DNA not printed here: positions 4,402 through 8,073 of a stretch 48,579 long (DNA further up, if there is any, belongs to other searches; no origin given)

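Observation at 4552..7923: Stand-alone 1123-aa Type IIG/IIL-like RM enzyme, with the adjacent LRR gene bounded by two identical 33-nt palindromes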

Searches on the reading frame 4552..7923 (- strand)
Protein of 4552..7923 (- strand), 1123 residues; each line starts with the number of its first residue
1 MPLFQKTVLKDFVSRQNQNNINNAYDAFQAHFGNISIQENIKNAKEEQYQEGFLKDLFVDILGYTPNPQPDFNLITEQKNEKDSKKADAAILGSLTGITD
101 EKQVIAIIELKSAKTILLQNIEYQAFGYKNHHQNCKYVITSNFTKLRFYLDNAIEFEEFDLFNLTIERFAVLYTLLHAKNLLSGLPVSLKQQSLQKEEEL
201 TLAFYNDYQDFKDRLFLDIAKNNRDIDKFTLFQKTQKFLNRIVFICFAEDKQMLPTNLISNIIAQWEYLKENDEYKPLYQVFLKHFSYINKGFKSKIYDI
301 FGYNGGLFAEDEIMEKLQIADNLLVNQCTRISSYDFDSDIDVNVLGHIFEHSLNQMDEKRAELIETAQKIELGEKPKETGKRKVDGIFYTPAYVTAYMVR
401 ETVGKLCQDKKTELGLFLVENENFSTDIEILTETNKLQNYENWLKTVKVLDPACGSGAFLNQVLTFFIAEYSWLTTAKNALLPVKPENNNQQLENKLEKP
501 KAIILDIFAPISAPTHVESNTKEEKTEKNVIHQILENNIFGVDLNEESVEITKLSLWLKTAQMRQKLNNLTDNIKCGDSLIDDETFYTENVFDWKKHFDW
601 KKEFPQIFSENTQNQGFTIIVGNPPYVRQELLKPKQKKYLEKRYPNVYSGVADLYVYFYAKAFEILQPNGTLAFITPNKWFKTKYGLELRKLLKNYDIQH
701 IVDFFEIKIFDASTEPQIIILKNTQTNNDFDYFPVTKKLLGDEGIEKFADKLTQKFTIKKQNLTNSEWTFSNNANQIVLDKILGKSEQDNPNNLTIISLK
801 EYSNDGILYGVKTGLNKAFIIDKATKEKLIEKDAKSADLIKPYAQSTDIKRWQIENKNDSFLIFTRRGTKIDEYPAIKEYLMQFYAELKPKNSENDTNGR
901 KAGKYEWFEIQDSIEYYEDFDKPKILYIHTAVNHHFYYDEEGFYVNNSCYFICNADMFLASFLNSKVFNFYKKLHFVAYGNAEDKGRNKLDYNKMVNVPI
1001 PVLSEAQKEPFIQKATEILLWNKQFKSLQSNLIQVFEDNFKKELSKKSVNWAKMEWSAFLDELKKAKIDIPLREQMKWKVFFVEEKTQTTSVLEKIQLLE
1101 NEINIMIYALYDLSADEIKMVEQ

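Call 9: search_protein_families(library=pfam, proteins=[window:4552-7923:-], max_evalue=0.01)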
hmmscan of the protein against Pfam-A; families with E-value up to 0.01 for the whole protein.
window:4552-7923:- (1123 aa): 6 families
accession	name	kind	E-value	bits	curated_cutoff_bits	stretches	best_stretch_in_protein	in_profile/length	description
PF07669.17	Eco57I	-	1.4e-47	162.5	25.3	1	537-710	1-171/171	Eco57I restriction-modification methylase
PF20473.4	MmeI_Mtase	-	5.5e-19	68.8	27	1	432-678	6-200/259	MmeI, DNA-methyltransferase domain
PF12950.13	TaqI_C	-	1.4e-07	32.2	26.5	1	847-973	7-95/118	TaqI-like C-terminal specificity domain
PF20464.3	MmeI_N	-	5.6e-05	24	27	1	37-171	6-132/181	MmeI, N-terminal domain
PF20465.4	MmeI_hel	-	8.3e-05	23.7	27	1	234-308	2-75/75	MmeI, helicase spacer domain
PF13588.12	HSDR_N_2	-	0.0063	17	25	0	78-147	30-92/110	Type I restriction enzyme R protein N terminus (HSDR_N)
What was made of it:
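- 4552..7923 (-): Type IIG restriction-modification gene (1123 aa, single polypeptide). Pfam Eco57I 1.4e-47, MmeI_Mtase 5.5e-19, TaqI_C 1.4e-7 (call 9).
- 7429..7806 (-): N-terminal PD-(D/E)xK nuclease domain (about residues 40-165); D88, E109-L-K111 and Q124xxxY128 are encoded within 7540-7662. Weak Pfam MmeI_N (5.6e-5) and HSDR_N_2 (6e-3) hits (call 9).
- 6814..7428 (-): Helical spacer (about residues 166-370). Pfam MmeI_hel 8.3e-5, below the gathering score (call 9).
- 4912..5733 (-): Target-recognition domain, TaqI_C/CamA-like (about residues 731-1004). Pfam TaqI_C, residues 847-973 (call 9).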

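Call 10: search_protein_families(library=padloc, proteins=[window:4552-7923:-], max_evalue=0.01)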
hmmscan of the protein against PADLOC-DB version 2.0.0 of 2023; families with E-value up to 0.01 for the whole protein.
window:4552-7923:- (1123 aa): 50 families (the best 25 are shown)
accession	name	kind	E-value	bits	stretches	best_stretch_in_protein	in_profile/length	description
PDLC03609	REase_MTase_IIG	-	3.5e-218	725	2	1-478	1-468/1066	Type IIG restriction enzyme-methyltransferase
PDLC03612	REase_MTase_IIG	-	2e-67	226.3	2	594-1009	784-1194/1247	Type IIG restriction enzyme-methyltransferase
PDLC03596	REase_MTase_IIG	-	1.1e-55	187.2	2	588-1029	686-1116/1148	Type IIG restriction enzyme-methyltransferase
PDLC03629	REase_MTase_IIG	-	2.3e-53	179.4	3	522-949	475-913/1182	Type IIG restriction enzyme-methyltransferase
PDLC03604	REase_MTase_IIG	-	4.3e-52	175.3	2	436-948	380-874/1011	Type IIG restriction enzyme-methyltransferase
PDLC03601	REase_MTase_IIG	-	2.6e-46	156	1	615-1004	672-1056/1110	Type IIG restriction enzyme-methyltransferase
PDLC02643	DrmMI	-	1.8e-39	133.5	2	596-971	851-1182/1347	DrmMI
PDLC03313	MTase_II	-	2.7e-32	110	1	612-957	140-473/563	Type II methyltransferase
PDLC03598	REase_MTase_IIG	-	5e-31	105.4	4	40-357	18-308/912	Type IIG restriction enzyme-methyltransferase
PDLC03250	MTase_II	-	8.8e-31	105.3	1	446-1031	191-735/775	Type II methyltransferase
PDLC03226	MTase_II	-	1.6e-28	97.7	1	613-989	125-519/579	Type II methyltransferase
PDLC03335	MTase_II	-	2.9e-28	96.9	1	530-972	132-547/607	Type II methyltransferase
PDLC03627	REase_MTase_IIG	-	5.3e-26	88.7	3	233-461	229-422/1136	Type IIG restriction enzyme-methyltransferase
PDLC03235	MTase_II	-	1.2e-23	81.8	1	520-728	155-360/648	Type II methyltransferase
PDLC03245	MTase_II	-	3.3e-22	76.8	1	527-974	98-508/577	Type II methyltransferase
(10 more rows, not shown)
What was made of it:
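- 4552..7923 (-): PADLOC PDLC03609 REase_MTase_IIG E 3.5e-218 (call 10).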

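Call 11: search_protein_families(library=ncbifam, proteins=[window:4552-7923:-], max_evalue=0.01)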
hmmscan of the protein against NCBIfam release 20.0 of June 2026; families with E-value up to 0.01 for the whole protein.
window:4552-7923:- (1123 aa): 4 families
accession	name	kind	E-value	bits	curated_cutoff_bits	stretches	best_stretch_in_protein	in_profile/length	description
NF033452.1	BREX_1_MTaseX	exception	1.3e-27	96.2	500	2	388-568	253-387/1210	BREX-1 system adenine-specific DNA-methyltransferase PglX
NF033455.1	BREX_6_MTaseX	exception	1.6e-20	72.3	900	2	613-718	551-651/1319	BREX-6 system adenine-specific DNA-methyltransferase PglX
NF033451.1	BREX_2_MTaseX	equivalog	3.9e-18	64.6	400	1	524-987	255-744/1185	BREX-2 system adenine-specific DNA-methyltransferase PglX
TIGR03534.1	RF_mod_PrmC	equivalog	0.0012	18.3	199.1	0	608-639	148-179/253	peptide chain release factor N(5)-glutamine methyltransferase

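Call 12: search_solved_structures(query=window:4552-7923:-, max_evalue=0.01, show_alignments=2)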
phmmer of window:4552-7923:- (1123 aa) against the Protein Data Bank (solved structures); distinct sequences matched with E-value up to 0.01: 8.
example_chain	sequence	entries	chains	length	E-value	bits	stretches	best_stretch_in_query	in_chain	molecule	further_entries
7qw5_A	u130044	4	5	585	7.5e-19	70.2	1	617-1020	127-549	Modification methylase BseCI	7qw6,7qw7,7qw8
7lni_A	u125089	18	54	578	2.4e-17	65.2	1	616-997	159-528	Site-specific DNA-methyltransferase (adenine-specific)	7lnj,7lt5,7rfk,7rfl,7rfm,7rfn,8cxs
8cxz_A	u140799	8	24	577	2.5e-17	65.1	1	616-997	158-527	Site-specific DNA-methyltransferase (adenine-specific)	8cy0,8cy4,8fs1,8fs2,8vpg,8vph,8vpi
5hr4_C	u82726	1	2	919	0.00026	22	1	533-679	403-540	MmeI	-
1g38_A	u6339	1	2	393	0.00046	21.2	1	614-693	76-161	MODIFICATION METHYLASE TAQI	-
2ibs_A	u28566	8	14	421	0.00052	21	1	614-693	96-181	Modification methylase TaqI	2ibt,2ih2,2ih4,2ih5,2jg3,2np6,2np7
1aqi_A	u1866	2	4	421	0.00052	21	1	614-693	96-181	ADENINE-N6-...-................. TAQI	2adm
1aqj_A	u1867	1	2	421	0.00052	21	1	614-693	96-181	ADENINE-N6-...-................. TAQI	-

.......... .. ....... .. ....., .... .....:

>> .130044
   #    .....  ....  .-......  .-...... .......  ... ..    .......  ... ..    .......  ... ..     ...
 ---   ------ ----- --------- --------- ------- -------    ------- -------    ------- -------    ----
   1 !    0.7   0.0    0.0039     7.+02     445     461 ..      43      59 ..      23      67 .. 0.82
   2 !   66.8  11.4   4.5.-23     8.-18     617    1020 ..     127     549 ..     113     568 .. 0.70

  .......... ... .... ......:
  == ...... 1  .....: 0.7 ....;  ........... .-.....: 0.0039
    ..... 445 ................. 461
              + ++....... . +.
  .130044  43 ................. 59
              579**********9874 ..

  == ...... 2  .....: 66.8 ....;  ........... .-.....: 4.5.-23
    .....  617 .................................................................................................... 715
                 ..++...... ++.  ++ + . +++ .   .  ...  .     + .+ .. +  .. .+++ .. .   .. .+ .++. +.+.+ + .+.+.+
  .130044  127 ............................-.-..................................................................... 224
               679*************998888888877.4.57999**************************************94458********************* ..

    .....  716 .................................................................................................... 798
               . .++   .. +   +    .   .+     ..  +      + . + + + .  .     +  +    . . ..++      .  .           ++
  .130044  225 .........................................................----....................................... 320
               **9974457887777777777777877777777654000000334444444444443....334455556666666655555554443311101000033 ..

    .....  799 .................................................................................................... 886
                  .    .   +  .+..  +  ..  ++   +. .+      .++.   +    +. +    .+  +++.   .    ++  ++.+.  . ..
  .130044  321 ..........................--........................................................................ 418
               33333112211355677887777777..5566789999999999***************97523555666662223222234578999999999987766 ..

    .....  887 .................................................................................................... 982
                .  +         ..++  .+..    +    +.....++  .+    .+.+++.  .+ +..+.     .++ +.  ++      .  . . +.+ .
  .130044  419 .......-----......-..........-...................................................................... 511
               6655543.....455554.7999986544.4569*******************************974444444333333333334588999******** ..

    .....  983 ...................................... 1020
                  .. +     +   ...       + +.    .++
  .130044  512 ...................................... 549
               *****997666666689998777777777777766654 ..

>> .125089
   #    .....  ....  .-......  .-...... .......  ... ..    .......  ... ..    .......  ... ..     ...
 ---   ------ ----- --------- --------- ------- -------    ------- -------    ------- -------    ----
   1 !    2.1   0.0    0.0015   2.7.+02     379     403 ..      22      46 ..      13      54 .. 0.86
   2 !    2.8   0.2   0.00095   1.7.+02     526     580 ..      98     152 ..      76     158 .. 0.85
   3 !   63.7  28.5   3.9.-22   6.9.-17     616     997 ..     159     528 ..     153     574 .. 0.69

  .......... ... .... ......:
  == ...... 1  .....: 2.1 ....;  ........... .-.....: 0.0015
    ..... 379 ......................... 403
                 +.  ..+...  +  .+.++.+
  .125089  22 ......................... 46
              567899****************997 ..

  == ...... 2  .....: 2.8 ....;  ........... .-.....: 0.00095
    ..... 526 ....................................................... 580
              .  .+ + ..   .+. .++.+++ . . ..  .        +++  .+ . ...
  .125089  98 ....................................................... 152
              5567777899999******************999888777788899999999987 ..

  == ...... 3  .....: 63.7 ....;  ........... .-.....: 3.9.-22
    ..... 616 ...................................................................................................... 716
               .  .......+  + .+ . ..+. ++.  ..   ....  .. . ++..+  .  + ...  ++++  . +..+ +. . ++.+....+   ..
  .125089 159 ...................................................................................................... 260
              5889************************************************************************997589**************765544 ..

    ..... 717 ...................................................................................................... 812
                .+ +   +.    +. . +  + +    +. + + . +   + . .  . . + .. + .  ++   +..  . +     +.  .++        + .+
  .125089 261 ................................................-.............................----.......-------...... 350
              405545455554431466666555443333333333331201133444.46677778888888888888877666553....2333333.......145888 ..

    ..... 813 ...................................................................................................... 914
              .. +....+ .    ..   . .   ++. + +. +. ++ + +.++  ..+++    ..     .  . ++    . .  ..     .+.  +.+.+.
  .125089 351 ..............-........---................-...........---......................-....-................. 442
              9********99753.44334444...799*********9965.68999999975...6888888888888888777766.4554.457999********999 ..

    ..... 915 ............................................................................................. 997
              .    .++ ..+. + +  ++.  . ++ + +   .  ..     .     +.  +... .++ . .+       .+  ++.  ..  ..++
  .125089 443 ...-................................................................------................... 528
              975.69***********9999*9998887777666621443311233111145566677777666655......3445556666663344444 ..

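Call 13: find_homologous_proteins(query=window:4552-7923:-)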
Query window:4552-7923:- (1123 aa): 7941 proteins with E <= 0.001 among 8000 candidates; the best 120 are listed.
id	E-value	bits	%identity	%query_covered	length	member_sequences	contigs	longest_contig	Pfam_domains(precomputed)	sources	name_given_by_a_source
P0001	0.0e+0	2529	100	100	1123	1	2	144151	PF07669.18,PF12950.14,PF20473.5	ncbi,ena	-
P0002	0.0e+0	2191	85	100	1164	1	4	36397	PF07669.18,PF12950.14,PF20473.5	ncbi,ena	-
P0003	0.0e+0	1951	81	100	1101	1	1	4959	PF07669.18,PF12950.14,PF20464.4,PF20473.5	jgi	jgi:SAM-dependent methyltransferase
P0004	0.0e+0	1305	55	100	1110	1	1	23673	PF07669.18,PF12950.14,PF20473.5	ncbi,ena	-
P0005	0.0e+0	1289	54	100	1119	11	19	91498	PF07669.18,PF12950.14,PF20473.5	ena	-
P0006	0.0e+0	1247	53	100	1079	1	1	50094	PF02384.23,PF07669.18,PF12950.14,PF20473.5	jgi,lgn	jgi:SAM-dependent methyltransferase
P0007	0.0e+0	1239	54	100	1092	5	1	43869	PF02384.23,PF07669.18,PF12950.14,PF20473.5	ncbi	-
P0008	0.0e+0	1238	54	100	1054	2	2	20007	PF02384.23,PF07669.18,PF12950.14,PF13588.13,PF20464.4,PF20473.5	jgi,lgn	jgi:hypothetical protein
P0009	0.0e+0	1236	55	100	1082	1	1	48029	PF02384.23,PF07669.18,PF12950.14,PF20473.5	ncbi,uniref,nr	ncbi:Eco57I restriction-modification methylase domain-containing protein [Thermoflexibacter ruber]|u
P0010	0.0e+0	1230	54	100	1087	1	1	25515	PF02384.23,PF07669.18,PF12950.14,PF20473.5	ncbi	-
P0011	0.0e+0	1226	53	100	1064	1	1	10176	PF02384.23,PF07669.18,PF12950.14,PF20473.5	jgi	jgi:hypothetical protein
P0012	0.0e+0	1224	53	100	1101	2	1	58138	PF02384.23,PF07669.18,PF12950.14,PF20473.5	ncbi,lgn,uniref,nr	ncbi:Eco57I restriction-modification methylase domain-containing protein [Hugenholtzia roseola]|unir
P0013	0.0e+0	1221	54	100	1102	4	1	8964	PF02384.23,PF07669.18,PF12950.14,PF20473.5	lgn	-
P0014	0.0e+0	1219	56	91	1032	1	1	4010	PF07669.18,PF12950.14,PF20473.5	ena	-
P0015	0.0e+0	1194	52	100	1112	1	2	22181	PF07669.18,PF20473.5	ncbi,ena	-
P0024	1.1e-296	1005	47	100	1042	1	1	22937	PF02384.23,PF07669.18,PF12950.14,PF20464.4,PF20473.5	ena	-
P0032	1.5e-277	942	-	-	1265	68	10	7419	PF02384.23,PF07669.18,PF12950.14,PF20473.5,PF01797.22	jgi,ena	jgi:type I restriction-modification system DNA methylase subunit/REP element-mobilizing transposase 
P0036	9.2e-273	926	-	-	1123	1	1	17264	PF20465.5,PF02384.23,PF07669.18,PF20473.5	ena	-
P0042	1.0e-269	916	45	100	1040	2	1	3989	PF02384.23,PF07669.18,PF12950.14,PF20473.5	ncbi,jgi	jgi:type I restriction-modification system DNA methylase subunit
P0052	3.0e-264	898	-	-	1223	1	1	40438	PF02384.23,PF07669.18,PF20473.5,PF01797.22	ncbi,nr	ncbi:MAG: BREX-1 system adenine-specific DNA-methyltransferase PglX [Flavobacteriaceae bacterium]|nr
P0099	3.1e-240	818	47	54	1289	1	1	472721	PF02384.23,PF07669.18,PF12950.14,PF20464.4,PF20473.5,PF01797.22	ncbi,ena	-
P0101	8.3e-240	817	47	57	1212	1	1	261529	PF20465.5,PF02384.23,PF07669.18,PF12950.14,PF20473.5,PF01797.22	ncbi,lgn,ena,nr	ncbi:MAG: transposase [Balneolaceae bacterium]|nr:transposase [Balneolaceae bacterium]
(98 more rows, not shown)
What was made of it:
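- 4552..7923 (-): More than 7900 homologs (call 13).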

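Call 14: find_encoding_contigs(protein=P0001, flank=10000, max_places=4)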
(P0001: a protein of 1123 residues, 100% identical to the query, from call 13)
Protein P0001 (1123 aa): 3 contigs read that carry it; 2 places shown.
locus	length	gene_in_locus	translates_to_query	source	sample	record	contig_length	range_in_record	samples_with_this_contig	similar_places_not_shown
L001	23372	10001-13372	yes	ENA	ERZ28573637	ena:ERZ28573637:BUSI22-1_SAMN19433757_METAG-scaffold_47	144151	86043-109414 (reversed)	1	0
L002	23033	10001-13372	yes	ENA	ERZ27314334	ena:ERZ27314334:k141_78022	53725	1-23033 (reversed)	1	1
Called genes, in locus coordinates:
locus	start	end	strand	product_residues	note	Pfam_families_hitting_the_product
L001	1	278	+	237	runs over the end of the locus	-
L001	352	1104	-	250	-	PF00142:Fer4_NifH (weak), PF01656:CbiA, PF02374:ArsA_ATPase (weak), PF06564:CBP_BcsQ, PF07015:VirC1 (faint), PF09140:MipZ, PF10609:ParA, PF13614:AAA_31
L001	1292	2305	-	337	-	PF00108:Thiolase_N, PF08545:ACP_syn_III, PF08541:ACP_syn_III_C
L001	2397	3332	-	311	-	PF02504:FA_synthesis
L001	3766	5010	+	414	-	PF00278:Orn_DAP_Arg_deC, PF02784:Orn_Arg_deC_N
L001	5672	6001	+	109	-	PF02617:ClpS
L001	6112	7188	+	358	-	PF13280:WYL, PF25583:WCX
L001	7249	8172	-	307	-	-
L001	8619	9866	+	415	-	PF00375:SDF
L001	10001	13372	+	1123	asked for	PF20473:MmeI_Mtase, PF07669:Eco57I, PF12950:TaqI_C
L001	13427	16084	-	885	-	PF12799:LRR_4 (faint), PF23598:LRR_14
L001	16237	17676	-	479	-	PF00082:Peptidase_S8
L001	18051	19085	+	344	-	PF01734:Patatin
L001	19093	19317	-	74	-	-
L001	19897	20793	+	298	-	-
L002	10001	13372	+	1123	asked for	PF20473:MmeI_Mtase, PF07669:Eco57I, PF12950:TaqI_C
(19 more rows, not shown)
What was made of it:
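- Both sampled variants of this species keep the LRR gene (call 14).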
